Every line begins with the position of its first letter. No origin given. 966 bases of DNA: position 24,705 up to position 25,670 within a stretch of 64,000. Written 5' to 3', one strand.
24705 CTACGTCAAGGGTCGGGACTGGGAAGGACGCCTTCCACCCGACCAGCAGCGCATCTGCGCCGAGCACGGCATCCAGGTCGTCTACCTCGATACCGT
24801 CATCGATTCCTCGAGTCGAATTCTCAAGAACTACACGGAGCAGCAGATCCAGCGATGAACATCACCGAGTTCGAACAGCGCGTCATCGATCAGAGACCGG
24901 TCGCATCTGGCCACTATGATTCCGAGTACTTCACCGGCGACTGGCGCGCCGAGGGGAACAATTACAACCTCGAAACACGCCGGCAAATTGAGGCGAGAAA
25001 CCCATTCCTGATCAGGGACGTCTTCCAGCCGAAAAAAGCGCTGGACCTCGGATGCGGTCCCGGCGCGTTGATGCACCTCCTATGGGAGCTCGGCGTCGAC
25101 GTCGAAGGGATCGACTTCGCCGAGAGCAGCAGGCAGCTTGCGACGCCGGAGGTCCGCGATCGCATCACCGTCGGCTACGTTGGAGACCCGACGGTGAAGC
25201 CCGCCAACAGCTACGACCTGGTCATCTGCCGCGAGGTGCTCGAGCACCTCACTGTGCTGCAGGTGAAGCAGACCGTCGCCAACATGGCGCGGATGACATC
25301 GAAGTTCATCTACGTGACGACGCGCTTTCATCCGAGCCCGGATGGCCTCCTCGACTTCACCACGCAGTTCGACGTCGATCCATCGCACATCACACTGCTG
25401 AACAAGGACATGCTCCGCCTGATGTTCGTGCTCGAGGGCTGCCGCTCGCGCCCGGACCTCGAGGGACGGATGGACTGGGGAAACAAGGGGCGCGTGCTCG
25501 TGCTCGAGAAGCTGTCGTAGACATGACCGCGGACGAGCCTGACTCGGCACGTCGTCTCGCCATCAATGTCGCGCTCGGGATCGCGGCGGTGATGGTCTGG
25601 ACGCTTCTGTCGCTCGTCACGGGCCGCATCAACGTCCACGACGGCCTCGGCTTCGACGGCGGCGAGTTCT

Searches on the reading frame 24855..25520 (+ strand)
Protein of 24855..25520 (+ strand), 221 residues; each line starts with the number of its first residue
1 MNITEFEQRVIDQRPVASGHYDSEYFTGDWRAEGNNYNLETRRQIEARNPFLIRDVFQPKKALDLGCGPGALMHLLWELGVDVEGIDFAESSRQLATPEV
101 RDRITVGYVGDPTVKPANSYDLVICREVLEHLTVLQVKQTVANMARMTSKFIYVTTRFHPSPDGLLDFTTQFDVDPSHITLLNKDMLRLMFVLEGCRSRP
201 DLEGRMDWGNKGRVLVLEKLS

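Call 19: search_protein_families(library=pfam, proteins=[window:24855-25520:+], max_evalue=0.001)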
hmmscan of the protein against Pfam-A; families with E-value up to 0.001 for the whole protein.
window:24855-25520:+ (221 aa): 6 families
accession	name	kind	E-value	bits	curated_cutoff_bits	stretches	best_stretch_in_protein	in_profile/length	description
PF08241.18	Methyltransf_11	-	1e-10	42.6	21.2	1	63-148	1-87/95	Methyltransferase domain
PF13649.12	Methyltransf_25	-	2.3e-10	41.4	27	1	63-148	2-93/97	Methyltransferase domain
PF13489.12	Methyltransf_23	-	3.4e-10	40.3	27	1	56-148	20-108/164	Methyltransferase domain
PF08242.18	Methyltransf_12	-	1.8e-08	35.4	30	1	63-147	1-91/98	Methyltransferase domain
PF03848.20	TehB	-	1.2e-06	28.5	20.4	1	55-150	27-126/193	Tellurite resistance protein TehB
PF13847.12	Methyltransf_31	-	1.4e-06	28.5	27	1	61-149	6-102/145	Methyltransferase domain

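Call 64: search_protein_families(library=ncbifam, proteins=[window:24855-25520:+], max_evalue=0.01)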
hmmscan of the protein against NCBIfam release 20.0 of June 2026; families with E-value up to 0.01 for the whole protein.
window:24855-25520:+ (221 aa): 15 families
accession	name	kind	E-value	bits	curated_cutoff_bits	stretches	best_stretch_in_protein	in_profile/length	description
TIGR01983.1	UbiG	equivalog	3.7e-10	39.5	102.95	1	49-145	45-140/228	bifunctional 2-polyprenyl-6-hydroxyphenol methylase/3-demethylubiquinol 3-O-methyltransferase UbiG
TIGR02021.1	BchM-ChlM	equivalog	4.3e-08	32.8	158.9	1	54-155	50-154/218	magnesium protoporphyrin IX methyltransferase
NF008405.0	PRK11207.1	equivalog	7.3e-07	28.8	218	1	56-150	28-126/198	tellurite resistance methyltransferase TehB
NF043040.1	corrin_prot_MT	hypoth_equivalog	5.9e-06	25.9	180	1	49-146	31-137/216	corrinoid protein-associated methyltransferase CpaM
NF004851.0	PRK06202.1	equivalog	9.2e-06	25.2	243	1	58-152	60-162/237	hypothetical protein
NF045667.1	MTase_DVU1556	equivalog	2e-05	24.1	155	1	60-132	24-97/213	DVU_1556 family methyltransferase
NF008992.0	PRK12335.1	equivalog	2.6e-05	23.5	303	1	55-150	119-217/289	SAM-dependent methyltransferase TehB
TIGR02072.1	BioC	equivalog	3.5e-05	23.7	184.95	1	56-150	32-126/244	malonyl-ACP O-methyltransferase BioC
TIGR00477.1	tehB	equivalog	4.2e-05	23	219.5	1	56-149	71-167/238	tellurite resistance methyltransferase TehB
NF041255.1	mycofact_MftM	equivalog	0.0026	17.2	200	1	55-163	136-248/289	mycofactocin oligosaccharide methyltransferase MftM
NF041650.1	nod_mtase_NodS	equivalog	0.0029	17.3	300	1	30-148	14-131/190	nodulation methyltransferase NodS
NF010703.0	PRK14103.1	equivalog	0.0035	16.8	320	1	58-131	29-101/256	trans-aconitate 2-methyltransferase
TIGR02081.1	metW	equivalog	0.0038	16.8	189.5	1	60-152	15-106/194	methionine biosynthesis protein MetW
TIGR04345.1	ovoA_Cterm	equivalog_domain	0.0042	16.7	170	0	59-95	42-78/242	putative 4-mercaptohistidine N1-methyltransferase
TIGR03587.1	Pse_Me-ase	hypoth_equivalog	0.0082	16.3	112.05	0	58-162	43-148/204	pseudaminic acid biosynthesis-associated methylase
